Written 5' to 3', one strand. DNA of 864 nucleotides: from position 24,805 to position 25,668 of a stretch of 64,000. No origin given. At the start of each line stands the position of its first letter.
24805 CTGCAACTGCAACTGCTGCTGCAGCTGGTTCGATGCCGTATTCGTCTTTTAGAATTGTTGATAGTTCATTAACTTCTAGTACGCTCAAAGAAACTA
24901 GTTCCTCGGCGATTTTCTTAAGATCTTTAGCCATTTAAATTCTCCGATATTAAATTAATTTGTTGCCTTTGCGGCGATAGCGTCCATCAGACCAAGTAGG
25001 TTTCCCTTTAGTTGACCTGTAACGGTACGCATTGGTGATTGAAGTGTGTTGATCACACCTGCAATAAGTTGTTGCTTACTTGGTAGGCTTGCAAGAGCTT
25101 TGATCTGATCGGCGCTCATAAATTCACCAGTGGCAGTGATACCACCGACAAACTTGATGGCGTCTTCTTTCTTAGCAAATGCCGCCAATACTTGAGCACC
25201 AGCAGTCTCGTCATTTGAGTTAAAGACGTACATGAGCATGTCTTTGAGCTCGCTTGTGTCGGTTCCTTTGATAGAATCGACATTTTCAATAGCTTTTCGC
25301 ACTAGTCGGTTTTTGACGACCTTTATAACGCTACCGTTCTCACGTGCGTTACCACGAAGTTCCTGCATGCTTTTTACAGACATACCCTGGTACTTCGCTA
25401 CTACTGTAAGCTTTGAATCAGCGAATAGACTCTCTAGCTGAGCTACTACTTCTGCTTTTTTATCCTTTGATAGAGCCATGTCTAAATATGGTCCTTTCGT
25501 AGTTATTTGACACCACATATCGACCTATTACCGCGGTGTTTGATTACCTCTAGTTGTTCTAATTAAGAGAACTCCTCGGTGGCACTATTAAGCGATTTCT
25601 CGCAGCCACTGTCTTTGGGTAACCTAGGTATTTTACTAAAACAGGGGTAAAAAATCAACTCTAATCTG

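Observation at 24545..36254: The secE-nusG-rplKAJL block is broken by a ~7 kb accessory insert between rplA and rplJ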

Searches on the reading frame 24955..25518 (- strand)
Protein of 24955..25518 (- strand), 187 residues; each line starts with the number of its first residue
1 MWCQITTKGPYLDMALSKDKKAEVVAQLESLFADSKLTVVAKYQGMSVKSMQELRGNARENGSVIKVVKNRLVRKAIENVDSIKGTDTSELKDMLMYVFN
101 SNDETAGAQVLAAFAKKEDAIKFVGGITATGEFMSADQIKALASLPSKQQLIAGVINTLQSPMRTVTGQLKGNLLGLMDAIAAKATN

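Call 4: search_protein_families(library=pfam, proteins=[window:24955-25518:-], max_evalue=0.01)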
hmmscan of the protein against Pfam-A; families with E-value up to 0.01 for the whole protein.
window:24955-25518:- (187 aa): 1 family
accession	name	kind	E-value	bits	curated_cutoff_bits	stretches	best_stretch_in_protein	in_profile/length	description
PF00466.25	Ribosomal_L10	-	8.2e-20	71.2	22.8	1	18-116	3-100/100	Ribosomal protein L10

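Call 16: find_related_loci(query=window:24955-25479:-, collection=metagenome_contigs, flank=10000)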
Query window:24955-25479:- (174 aa) in metagenome_contigs; peptide patterns used: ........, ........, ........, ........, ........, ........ (x = any residue, [..] = any of these).
575 stretches matched a pattern; 18 encode a relative of the query (tblastn E <= 1e-3); 18 distinct loci.
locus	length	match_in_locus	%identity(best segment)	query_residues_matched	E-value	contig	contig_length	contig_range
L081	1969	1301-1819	58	1-173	2e-61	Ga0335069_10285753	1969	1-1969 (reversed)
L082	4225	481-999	57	1-173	2e-58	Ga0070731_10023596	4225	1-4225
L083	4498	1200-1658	65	1-153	4e-57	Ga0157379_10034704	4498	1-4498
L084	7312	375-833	65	1-153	4e-57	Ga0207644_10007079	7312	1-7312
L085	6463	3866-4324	65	1-153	4e-57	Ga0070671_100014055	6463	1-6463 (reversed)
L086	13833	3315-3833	55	1-173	1e-56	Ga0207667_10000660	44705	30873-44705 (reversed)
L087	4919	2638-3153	50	1-172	4e-54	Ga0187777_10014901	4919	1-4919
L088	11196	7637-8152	53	1-172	1e-53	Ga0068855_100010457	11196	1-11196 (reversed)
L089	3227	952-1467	53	1-172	1e-53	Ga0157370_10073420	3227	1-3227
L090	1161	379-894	52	1-172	1e-54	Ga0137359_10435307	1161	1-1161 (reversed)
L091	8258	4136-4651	52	1-172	3e-51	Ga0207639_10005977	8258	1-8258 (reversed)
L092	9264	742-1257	51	1-172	9e-51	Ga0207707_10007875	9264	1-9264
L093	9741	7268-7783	51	1-172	9e-51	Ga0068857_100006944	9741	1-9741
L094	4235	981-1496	50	1-172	4e-50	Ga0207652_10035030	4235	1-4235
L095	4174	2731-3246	53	1-172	3e-48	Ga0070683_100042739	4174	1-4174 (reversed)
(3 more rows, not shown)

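Call 31: find_homologous_proteins(query=window:24955-25479:-, max_evalue=1e-10)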
Query window:24955-25479:- (174 aa): 1614 proteins with E <= 1e-10 among 1848 candidates; the best 120 are listed.
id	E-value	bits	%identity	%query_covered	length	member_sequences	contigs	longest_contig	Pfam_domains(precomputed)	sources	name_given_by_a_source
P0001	1.3e-99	348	99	100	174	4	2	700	PF00466.26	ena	-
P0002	6.5e-87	307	87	100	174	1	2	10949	PF00466.26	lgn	-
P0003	3.0e-86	305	86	100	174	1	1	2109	PF00466.26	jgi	jgi:large subunit ribosomal protein L10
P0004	3.3e-85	302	86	99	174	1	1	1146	PF00466.26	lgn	-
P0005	3.5e-85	302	86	100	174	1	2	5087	PF00466.26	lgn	-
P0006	3.6e-85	301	86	100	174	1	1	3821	PF00466.26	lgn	-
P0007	5.6e-85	301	85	100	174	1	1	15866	PF00466.26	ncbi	-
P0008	1.9e-83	296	84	100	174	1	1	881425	PF00466.26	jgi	jgi:large subunit ribosomal protein L10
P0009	1.4e-81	290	83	99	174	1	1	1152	PF00466.26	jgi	jgi:large subunit ribosomal protein L10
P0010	4.0e-74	266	73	100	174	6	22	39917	PF00466.26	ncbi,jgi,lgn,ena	-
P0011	4.5e-74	266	73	100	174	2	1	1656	PF00466.26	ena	-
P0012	4.2e-73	262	74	100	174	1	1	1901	PF00466.26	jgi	jgi:large subunit ribosomal protein L10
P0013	1.6e-71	257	71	100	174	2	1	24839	PF00466.26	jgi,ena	-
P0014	3.9e-70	253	72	100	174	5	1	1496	PF00466.26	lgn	-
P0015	7.7e-70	252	71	100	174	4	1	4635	PF00466.26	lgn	-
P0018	6.5e-67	242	70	100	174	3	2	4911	PF00466.26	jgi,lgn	jgi:large subunit ribosomal protein L10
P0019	6.2e-66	239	67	99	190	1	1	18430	PF00466.26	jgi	-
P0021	2.8e-65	237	68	99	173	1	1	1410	PF00466.26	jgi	jgi:large subunit ribosomal protein L10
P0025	2.3e-64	234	66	100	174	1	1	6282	PF00466.26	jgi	jgi:large subunit ribosomal protein L10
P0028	3.9e-63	230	64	98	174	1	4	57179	PF00466.26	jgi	jgi:large subunit ribosomal protein L10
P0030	4.2e-62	227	66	99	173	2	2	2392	PF00466.26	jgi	jgi:large subunit ribosomal protein L10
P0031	6.0e-62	226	67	100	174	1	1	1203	PF00466.26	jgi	jgi:large subunit ribosomal protein L10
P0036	2.5e-61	224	65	99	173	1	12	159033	PF00466.26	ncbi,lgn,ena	-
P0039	4.2e-61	223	67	100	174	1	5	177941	PF00466.26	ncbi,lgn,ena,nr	ncbi:50S ribosomal protein L10 [bacterium]|nr:50S ribosomal protein L10 [bacterium] NBX98644.1 50S r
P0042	1.2e-60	222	66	99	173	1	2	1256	PF00466.26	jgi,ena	jgi:large subunit ribosomal protein L10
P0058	2.3e-57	211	61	100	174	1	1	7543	PF00466.26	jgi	jgi:large subunit ribosomal protein L10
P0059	2.7e-57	211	64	100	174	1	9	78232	PF00466.26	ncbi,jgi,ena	ncbi:MAG: 50S ribosomal protein L10 [bacterium]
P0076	2.2e-55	205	61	100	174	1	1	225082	PF00466.26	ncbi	-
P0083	4.0e-55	204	62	99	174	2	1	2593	PF00466.26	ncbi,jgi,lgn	jgi:large subunit ribosomal protein L10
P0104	2.7e-54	201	58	99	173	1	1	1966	PF00466.26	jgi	jgi:large subunit ribosomal protein L10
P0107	3.9e-54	201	60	99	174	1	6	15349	PF00466.26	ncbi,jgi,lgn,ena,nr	ncbi:50S ribosomal protein L10 [Candidatus Saccharibacteria bacterium]|nr:50S ribosomal protein L10 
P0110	5.0e-54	201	60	99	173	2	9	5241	PF00466.26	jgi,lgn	jgi:large subunit ribosomal protein L10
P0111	5.4e-54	200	58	98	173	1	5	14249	PF00466.26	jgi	jgi:large subunit ribosomal protein L10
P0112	5.6e-54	200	59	100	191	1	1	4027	PF00466.26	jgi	jgi:large subunit ribosomal protein L10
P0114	6.2e-54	200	61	97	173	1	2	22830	PF00466.26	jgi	jgi:large subunit ribosomal protein L10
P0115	6.3e-54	200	61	98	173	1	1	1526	PF00466.26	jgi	jgi:large subunit ribosomal protein L10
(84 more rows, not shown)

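Call 32: find_encoding_contigs(protein=P0008, flank=10000, max_places=1)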
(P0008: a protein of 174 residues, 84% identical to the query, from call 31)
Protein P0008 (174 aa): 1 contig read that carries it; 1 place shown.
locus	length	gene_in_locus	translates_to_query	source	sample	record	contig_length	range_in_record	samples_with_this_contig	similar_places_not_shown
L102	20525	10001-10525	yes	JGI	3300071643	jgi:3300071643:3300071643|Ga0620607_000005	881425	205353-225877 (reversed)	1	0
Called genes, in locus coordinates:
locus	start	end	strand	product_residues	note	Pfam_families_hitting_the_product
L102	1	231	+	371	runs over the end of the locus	PF12698:ABC2_membrane_3, PF01061:ABC2_membrane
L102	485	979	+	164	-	PF03946:Ribosomal_L11_N, PF00298:Ribosomal_L11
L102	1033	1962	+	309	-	PF00687:Ribosomal_L1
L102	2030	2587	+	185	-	PF20803:PaaX_M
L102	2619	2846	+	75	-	PF13560:HTH_31 (weak), PF12844:HTH_19, PF01381:HTH_3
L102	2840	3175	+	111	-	-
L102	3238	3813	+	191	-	PF00085:Thioredoxin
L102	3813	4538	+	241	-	PF02683:DsbD_TM (weak)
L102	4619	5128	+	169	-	PF00186:DHFR_1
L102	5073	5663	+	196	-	PF01467:CTP_transf_like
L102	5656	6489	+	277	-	PF00383:dCMP_cyt_deam_1, PF14437:MafB19-deam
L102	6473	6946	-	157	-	-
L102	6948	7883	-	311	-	PF00303:Thymidylat_synt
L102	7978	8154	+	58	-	-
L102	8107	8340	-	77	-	-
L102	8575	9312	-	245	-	PF00990:GGDEF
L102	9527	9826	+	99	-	-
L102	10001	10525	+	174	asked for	PF00466:Ribosomal_L10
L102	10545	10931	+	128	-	-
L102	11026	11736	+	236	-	-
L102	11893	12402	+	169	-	-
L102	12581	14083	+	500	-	PF05496:RuvB_N (weak), PF05673:DUF815 (weak), PF12775:AAA_7 (weak), PF13177:DNA_pol3_delta2, PF00004:AAA, PF07728:AAA_5, PF13173:AAA_14 (weak), PF22608:DNAX_ATPase_lid, +4 more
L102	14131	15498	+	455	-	PF00772:DnaB, PF03796:DnaB_C, PF13481:AAA_25, PF06745:ATPase (weak)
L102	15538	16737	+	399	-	-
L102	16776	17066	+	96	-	PF02575:YbaB_DNA_bd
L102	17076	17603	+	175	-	PF01047:MarR (weak), PF12802:MarR_2, PF08279:HTH_11 (faint)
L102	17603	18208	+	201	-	PF21176:RecR_HhH, PF01751:Toprim, PF13662:Toprim_4, PF21175:RecR_C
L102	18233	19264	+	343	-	PF01368:DHH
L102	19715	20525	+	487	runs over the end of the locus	PF01406:tRNA-synt_1e, PF01921:tRNA-synt_1f (faint), PF09334:tRNA-synt_1g (faint)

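Call 33: find_encoding_contigs(protein=P0010, flank=10000, max_places=1)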
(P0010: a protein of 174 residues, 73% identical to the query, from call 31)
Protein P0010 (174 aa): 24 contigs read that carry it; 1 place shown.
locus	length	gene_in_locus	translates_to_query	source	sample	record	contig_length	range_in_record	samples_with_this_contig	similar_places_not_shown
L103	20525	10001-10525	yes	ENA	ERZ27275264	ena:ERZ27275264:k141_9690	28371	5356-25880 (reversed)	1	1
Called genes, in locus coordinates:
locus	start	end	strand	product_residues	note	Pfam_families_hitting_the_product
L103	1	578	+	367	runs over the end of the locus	PF12679:ABC2_membrane_2 (weak), PF12698:ABC2_membrane_3, PF01061:ABC2_membrane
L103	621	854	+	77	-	-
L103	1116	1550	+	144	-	PF03946:Ribosomal_L11_N, PF00298:Ribosomal_L11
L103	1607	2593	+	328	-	PF00687:Ribosomal_L1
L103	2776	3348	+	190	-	PF20803:PaaX_M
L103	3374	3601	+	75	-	PF12844:HTH_19, PF01381:HTH_3, PF13560:HTH_31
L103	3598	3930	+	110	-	-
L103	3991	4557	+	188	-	PF00085:Thioredoxin (weak)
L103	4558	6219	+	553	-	PF02683:DsbD_TM (weak), PF00578:AhpC-TSA, PF08534:Redoxin, PF13905:Thioredoxin_8 (weak), PF17991:Thioredoxin_10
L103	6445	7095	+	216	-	PF02223:Thymidylate_kin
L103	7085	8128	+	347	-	PF02511:Thy1 (faint)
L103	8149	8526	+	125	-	-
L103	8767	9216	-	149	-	-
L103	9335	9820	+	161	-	-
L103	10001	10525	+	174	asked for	PF00466:Ribosomal_L10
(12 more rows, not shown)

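Call 34: find_encoding_contigs(protein=P0007, flank=10000, max_places=1)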
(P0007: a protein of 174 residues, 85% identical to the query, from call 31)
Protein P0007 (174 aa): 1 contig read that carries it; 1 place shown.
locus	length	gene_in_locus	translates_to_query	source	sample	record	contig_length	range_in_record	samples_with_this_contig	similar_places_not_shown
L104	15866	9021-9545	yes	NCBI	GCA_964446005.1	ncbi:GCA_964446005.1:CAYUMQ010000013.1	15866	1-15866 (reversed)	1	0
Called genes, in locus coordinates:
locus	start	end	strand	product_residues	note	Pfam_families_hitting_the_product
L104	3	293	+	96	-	?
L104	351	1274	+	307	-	PF00687:Ribosomal_L1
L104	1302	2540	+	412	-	PF03136:Pup_ligase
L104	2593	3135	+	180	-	PF20803:PaaX_M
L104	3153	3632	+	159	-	PF00085:Thioredoxin, PF13098:Thioredoxin_2 (weak)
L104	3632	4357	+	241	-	PF02683:DsbD_TM, PF13386:DsbD_2 (weak)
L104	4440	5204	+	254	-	PF22769:DCD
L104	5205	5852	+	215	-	PF02223:Thymidylate_kin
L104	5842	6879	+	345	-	PF02511:Thy1 (weak)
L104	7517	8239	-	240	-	PF00990:GGDEF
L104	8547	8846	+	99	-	-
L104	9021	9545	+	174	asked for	PF00466:Ribosomal_L10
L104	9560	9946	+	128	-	PF16320:Ribosomal_L12_N, PF00542:Ribosomal_L12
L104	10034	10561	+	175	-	-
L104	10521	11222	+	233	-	-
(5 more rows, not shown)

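Call 81: find_encoding_contigs(protein=P0002, flank=10000, max_places=1)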
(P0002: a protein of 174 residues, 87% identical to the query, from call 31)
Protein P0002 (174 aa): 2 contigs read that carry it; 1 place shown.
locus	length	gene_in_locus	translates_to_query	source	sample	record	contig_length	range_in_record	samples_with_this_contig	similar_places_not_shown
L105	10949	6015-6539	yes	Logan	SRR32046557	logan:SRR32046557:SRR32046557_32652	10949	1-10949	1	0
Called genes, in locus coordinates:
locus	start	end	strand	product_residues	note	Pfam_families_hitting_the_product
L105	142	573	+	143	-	PF03946:Ribosomal_L11_N, PF00298:Ribosomal_L11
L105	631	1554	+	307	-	PF00687:Ribosomal_L1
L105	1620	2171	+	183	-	PF20803:PaaX_M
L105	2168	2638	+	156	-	PF00085:Thioredoxin, PF13098:Thioredoxin_2 (weak)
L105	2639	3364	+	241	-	PF02683:DsbD_TM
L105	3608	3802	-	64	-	-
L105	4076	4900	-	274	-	PF00990:GGDEF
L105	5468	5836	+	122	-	-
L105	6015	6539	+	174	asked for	PF00466:Ribosomal_L10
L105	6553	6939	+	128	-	PF16320:Ribosomal_L12_N, PF00542:Ribosomal_L12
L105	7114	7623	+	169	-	-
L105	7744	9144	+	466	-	PF05496:RuvB_N (weak), PF06068:TIP49 (faint), PF13177:DNA_pol3_delta2, PF00004:AAA, PF07728:AAA_5 (weak), PF13173:AAA_14 (faint), PF13401:AAA_22 (faint), PF22608:DNAX_ATPase_lid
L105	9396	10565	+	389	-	PF00772:DnaB, PF13481:AAA_25, PF03796:DnaB_C, PF06745:ATPase (weak)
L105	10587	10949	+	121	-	?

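Call 82: find_encoding_contigs(protein=P0013, flank=10000, max_places=1)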
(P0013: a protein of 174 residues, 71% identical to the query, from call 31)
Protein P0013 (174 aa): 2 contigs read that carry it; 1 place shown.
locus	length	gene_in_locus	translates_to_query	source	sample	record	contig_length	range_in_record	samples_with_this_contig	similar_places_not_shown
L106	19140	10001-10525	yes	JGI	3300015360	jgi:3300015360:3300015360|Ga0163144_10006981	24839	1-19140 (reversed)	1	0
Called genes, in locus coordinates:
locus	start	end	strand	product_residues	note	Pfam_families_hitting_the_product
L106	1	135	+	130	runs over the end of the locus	-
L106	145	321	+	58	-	-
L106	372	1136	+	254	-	PF02463:SMC_N (faint), PF00005:ABC_tran, PF13175:AAA_15 (faint), PF13304:AAA_21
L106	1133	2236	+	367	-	PF12679:ABC2_membrane_2 (weak), PF12698:ABC2_membrane_3, PF01061:ABC2_membrane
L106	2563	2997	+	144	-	PF03946:Ribosomal_L11_N, PF00298:Ribosomal_L11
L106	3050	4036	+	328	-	PF00687:Ribosomal_L1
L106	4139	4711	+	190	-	PF20803:PaaX_M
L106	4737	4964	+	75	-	PF13560:HTH_31 (weak), PF12844:HTH_19, PF01381:HTH_3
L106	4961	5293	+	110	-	-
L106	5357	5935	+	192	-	PF00085:Thioredoxin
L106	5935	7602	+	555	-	PF02683:DsbD_TM (weak), PF00578:AhpC-TSA, PF08534:Redoxin, PF13905:Thioredoxin_8 (weak), PF17991:Thioredoxin_10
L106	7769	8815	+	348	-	PF02511:Thy1 (faint)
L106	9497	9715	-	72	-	-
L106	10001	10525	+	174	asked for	PF00466:Ribosomal_L10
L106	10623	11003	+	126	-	PF16320:Ribosomal_L12_N, PF00542:Ribosomal_L12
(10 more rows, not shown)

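Call 83: find_encoding_contigs(protein=P0019, flank=10000, max_places=1)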
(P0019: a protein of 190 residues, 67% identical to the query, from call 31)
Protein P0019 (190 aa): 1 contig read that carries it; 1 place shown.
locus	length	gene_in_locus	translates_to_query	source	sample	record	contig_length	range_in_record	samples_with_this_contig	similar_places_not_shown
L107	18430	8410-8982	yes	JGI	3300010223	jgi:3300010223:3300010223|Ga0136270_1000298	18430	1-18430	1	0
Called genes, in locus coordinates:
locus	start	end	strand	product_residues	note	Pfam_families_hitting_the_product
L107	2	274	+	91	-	?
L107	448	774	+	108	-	PF03946:Ribosomal_L11_N (weak), PF00298:Ribosomal_L11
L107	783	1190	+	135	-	-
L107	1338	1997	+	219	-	-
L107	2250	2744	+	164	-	PF00085:Thioredoxin, PF13098:Thioredoxin_2 (weak)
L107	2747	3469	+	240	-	-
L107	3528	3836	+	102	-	-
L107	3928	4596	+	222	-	-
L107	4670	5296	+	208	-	PF01712:dNK (weak), PF02223:Thymidylate_kin, PF13521:AAA_28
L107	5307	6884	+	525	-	PF02511:Thy1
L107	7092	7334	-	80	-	-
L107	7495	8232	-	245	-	PF00990:GGDEF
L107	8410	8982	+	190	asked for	PF00466:Ribosomal_L10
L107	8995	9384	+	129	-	PF16320:Ribosomal_L12_N, PF00542:Ribosomal_L12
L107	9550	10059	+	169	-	-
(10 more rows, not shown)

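Call 88: find_encoding_contigs(protein=P0039, flank=10000, max_places=1)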
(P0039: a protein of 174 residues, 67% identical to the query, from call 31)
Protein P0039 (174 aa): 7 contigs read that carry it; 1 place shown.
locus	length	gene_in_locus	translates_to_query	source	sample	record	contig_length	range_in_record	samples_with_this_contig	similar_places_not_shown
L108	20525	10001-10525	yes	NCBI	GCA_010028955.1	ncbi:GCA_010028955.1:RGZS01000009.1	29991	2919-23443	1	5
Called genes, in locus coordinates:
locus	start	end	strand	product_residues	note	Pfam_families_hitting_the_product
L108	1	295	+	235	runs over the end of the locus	PF01863:YgjP-like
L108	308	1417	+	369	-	PF13426:PAS_9 (weak), PF00512:HisKA, PF02518:HATPase_c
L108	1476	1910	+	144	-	PF00584:SecE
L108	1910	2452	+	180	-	PF02357:NusG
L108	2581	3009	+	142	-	PF03946:Ribosomal_L11_N, PF00298:Ribosomal_L11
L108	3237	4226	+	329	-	PF00687:Ribosomal_L1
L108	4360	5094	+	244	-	PF22769:DCD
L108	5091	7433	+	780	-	PF02223:Thymidylate_kin, PF02511:Thy1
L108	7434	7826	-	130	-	-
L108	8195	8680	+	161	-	-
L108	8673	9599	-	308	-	PF00990:GGDEF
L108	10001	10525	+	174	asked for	PF00466:Ribosomal_L10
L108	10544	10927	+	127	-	PF16320:Ribosomal_L12_N, PF00542:Ribosomal_L12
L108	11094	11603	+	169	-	-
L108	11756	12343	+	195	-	PF00265:TK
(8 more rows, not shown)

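Call 89: find_encoding_contigs(protein=P0036, flank=10000, max_places=1)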
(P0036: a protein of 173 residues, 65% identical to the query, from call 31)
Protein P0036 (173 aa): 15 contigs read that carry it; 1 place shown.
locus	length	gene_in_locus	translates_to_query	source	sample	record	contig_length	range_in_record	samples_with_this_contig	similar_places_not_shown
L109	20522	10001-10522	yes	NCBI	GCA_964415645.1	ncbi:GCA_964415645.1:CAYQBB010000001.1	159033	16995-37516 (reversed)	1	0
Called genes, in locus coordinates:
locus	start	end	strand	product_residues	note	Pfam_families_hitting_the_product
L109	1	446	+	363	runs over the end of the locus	PF00140:Sigma70_r1_2 (weak), PF04542:Sigma70_r2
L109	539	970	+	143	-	PF03946:Ribosomal_L11_N, PF00298:Ribosomal_L11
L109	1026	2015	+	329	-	PF00687:Ribosomal_L1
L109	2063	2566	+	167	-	PF00293:NUDIX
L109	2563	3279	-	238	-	PF00692:dUTPase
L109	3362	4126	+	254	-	-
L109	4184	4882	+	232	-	PF22769:DCD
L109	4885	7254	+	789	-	PF02223:Thymidylate_kin, PF02511:Thy1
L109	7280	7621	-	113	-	-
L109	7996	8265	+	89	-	-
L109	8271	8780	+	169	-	-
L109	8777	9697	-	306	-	PF00990:GGDEF (faint)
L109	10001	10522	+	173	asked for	PF00466:Ribosomal_L10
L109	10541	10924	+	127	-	PF16320:Ribosomal_L12_N, PF00542:Ribosomal_L12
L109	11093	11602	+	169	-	-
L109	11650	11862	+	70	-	-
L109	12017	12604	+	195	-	PF00265:TK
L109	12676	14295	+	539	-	PF05496:RuvB_N, PF05673:DUF815 (weak), PF12775:AAA_7 (weak), PF13177:DNA_pol3_delta2, PF00004:AAA, PF07728:AAA_5 (weak), PF22608:DNAX_ATPase_lid, PF20964:DnaX_C, +2 more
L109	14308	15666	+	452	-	PF00772:DnaB, PF03796:DnaB_C, PF13481:AAA_25, PF06745:ATPase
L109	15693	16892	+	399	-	-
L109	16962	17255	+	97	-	PF02575:YbaB_DNA_bd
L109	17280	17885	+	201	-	PF21176:RecR_HhH, PF01751:Toprim, PF13662:Toprim_4, PF21175:RecR_C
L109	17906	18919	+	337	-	PF01368:DHH, PF02272:DHHA1 (weak)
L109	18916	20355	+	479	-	PF01406:tRNA-synt_1e, PF09334:tRNA-synt_1g (faint), PF23493:CysS_C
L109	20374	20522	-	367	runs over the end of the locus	PF01594:AI-2E_transport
